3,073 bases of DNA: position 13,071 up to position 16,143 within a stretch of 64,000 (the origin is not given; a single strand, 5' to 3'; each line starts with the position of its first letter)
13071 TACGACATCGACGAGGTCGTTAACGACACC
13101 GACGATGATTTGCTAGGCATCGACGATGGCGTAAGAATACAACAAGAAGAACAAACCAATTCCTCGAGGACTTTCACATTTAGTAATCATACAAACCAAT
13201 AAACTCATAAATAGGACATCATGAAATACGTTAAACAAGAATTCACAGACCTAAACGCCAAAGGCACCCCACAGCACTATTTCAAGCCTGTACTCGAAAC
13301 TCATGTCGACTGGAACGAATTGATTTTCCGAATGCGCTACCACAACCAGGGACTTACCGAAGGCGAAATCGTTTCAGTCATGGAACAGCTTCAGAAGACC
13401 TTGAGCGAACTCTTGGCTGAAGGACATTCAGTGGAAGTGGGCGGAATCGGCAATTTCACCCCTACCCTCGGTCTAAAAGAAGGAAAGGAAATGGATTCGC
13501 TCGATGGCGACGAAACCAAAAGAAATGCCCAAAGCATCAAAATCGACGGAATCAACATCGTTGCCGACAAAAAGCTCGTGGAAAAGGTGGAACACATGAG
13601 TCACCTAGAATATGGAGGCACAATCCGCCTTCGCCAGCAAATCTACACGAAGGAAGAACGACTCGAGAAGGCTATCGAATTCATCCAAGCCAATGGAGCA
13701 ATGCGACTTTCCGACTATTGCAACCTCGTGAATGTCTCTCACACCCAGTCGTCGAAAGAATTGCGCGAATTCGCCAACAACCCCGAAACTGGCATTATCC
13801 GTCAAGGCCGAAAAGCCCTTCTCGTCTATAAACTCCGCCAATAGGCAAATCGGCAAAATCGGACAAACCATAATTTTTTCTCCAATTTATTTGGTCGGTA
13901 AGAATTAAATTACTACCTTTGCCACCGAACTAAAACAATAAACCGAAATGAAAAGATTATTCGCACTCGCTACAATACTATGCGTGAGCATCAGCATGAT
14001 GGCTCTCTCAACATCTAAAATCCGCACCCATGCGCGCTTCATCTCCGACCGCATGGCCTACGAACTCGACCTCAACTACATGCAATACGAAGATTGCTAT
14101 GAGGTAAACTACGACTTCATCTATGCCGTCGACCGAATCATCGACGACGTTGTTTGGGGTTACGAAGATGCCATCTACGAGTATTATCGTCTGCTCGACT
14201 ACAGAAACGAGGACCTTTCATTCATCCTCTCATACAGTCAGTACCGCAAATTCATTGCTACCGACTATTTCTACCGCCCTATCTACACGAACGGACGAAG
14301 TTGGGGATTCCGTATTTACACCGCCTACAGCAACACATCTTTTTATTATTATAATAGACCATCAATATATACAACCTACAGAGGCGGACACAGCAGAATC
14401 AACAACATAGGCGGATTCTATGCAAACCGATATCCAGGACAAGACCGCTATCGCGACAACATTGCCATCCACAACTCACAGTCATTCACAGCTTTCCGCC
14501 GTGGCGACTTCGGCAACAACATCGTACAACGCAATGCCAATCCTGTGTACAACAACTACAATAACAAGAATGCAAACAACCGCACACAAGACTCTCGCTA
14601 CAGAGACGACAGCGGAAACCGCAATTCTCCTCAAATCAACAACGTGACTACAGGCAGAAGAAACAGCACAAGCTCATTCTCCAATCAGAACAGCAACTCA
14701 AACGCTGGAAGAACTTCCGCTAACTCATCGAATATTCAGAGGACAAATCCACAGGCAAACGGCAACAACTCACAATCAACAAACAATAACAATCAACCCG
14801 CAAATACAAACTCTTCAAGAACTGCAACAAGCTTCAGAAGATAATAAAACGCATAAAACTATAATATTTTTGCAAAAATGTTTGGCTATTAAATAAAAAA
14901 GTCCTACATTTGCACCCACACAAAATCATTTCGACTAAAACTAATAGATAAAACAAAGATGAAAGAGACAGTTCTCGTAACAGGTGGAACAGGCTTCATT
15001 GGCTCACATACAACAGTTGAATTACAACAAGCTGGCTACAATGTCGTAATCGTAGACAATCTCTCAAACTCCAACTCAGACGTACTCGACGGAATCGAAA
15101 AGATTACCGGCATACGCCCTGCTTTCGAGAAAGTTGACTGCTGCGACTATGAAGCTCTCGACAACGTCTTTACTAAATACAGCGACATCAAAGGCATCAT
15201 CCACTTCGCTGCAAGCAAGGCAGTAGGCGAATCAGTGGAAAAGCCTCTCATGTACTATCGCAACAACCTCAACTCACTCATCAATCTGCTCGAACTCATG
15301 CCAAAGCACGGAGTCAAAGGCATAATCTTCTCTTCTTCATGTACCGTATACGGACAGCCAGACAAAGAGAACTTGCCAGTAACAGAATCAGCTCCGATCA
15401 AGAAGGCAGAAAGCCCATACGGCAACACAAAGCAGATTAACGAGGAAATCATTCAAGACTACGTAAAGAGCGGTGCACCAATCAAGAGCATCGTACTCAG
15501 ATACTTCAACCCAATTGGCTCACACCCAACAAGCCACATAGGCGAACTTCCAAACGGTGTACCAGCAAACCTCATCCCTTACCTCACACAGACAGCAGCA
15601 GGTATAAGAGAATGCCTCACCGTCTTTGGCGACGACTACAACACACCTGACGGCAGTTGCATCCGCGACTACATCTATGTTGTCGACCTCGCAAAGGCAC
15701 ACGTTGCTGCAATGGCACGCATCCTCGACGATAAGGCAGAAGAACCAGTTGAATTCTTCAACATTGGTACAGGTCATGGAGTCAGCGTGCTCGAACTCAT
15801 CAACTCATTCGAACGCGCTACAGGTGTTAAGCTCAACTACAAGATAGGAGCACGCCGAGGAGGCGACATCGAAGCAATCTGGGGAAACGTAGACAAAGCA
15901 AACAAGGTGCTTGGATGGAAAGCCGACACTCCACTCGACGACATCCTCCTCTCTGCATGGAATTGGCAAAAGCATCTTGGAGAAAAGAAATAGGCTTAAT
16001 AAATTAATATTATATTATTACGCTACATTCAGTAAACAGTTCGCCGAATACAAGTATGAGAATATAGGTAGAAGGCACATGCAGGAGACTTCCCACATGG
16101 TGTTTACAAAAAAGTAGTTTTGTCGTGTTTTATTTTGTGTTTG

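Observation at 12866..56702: Dispersed, modular family of tandem arrays with a strict 21-22 bp period, usually four units, each unit carrying a small dyad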

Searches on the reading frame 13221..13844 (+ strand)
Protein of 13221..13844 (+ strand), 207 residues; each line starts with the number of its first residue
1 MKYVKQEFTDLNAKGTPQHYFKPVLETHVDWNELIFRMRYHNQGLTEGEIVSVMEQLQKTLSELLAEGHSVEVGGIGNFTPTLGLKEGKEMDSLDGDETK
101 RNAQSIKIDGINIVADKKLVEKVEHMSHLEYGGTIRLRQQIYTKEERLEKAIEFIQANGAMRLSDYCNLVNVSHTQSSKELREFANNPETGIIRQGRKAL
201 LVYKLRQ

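Call 14: search_protein_families(library=pfam, proteins=[window:13221-13844:+])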
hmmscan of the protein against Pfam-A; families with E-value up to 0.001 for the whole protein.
window:13221-13844:+ (207 aa): 1 family
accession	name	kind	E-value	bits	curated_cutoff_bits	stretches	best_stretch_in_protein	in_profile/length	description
PF18291.6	HU-HIG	-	7.8e-16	58.7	26.2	1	3-128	5-122/125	HU domain fused to wHTH, Ig, or Glycine-rich motif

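Call 57: find_encoding_contigs(protein=window:13221-13844:+, flank=1500, max_places=10)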
Protein window:13221-13844:+ (207 aa): 1 contig read that carries it; 1 place shown.
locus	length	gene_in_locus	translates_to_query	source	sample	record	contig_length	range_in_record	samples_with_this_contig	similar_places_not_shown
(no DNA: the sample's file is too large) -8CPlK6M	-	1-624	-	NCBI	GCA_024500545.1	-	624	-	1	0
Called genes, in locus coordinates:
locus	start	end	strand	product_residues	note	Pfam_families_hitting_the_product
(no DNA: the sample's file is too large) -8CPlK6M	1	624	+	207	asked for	PF18291:HU-HIG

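Call 88: search_protein_families(library=ncbifam, proteins=[window:13221-13844:+], max_evalue=0.01)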
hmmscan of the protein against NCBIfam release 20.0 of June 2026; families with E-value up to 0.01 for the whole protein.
window:13221-13844:+ (207 aa): 3 families
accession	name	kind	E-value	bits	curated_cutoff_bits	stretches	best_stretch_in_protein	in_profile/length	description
TIGR01201.1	HU_rel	subfamily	1.5e-14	54.3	68.6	1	4-137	5-113/170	HU family DNA-binding protein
TIGR00988.1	hip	equivalog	0.0014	18.9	119.95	1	32-80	4-52/94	integration host factor subunit beta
NF001222.0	PRK00199.1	equivalog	0.0028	17.8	115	0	32-80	4-52/95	integration host factor subunit beta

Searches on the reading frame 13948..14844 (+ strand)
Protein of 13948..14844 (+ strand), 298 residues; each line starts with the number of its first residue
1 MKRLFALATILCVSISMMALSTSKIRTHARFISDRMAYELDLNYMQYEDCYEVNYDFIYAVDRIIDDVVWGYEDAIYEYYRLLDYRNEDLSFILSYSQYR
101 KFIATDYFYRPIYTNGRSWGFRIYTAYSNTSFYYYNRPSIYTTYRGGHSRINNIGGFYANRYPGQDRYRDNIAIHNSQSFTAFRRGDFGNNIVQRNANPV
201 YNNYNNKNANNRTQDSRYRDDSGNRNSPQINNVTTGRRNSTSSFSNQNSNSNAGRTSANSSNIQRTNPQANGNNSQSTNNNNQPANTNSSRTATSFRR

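Call 45: search_protein_families(library=pfam, proteins=[window:13948-14844:+])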
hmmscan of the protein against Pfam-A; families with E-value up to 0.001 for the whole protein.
window:13948-14844:+ (298 aa): 0 families

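Call 88: search_protein_families(library=ncbifam, proteins=[window:13948-14844:+], max_evalue=0.01)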
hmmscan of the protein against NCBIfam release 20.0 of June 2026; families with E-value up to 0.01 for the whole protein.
window:13948-14844:+ (298 aa): 0 families

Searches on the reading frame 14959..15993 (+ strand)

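Call 45: search_protein_families(library=pfam, proteins=[window:14959-15993:+])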
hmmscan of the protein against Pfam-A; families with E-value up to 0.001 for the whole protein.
window:14959-15993:+ (344 aa): 8 families
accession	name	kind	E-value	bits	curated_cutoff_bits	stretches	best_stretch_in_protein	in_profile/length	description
PF01370.27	Epimerase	-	1.7e-50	172.1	20.9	1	5-270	1-240/240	NAD dependent epimerase/dehydratase family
PF16363.11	GDP_Man_Dehyd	-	1.5e-48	166.5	27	1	6-329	1-328/332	GDP-mannose 4,6 dehydratase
PF01073.25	3Beta_HSD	-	5.5e-18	65.4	22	1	6-166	1-158/280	3-beta hydroxysteroid dehydrogenase/isomerase family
PF02719.21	Polysacc_synt_2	-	7.9e-09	35.5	20.2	1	5-188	1-174/293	Polysaccharide biosynthesis protein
PF04321.23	RmlD_sub_bind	-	3.7e-07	30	27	1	4-170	2-141/287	RmlD substrate binding domain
PF07993.18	NAD_binding_4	-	7.7e-07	29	20.1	1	76-175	88-199/258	Male sterility protein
PF08659.16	KR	-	3.1e-06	27.7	22.6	1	4-136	2-146/180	KR domain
PF00106.31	adh_short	-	4.2e-05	23.6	26.6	1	4-76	2-73/195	short chain dehydrogenase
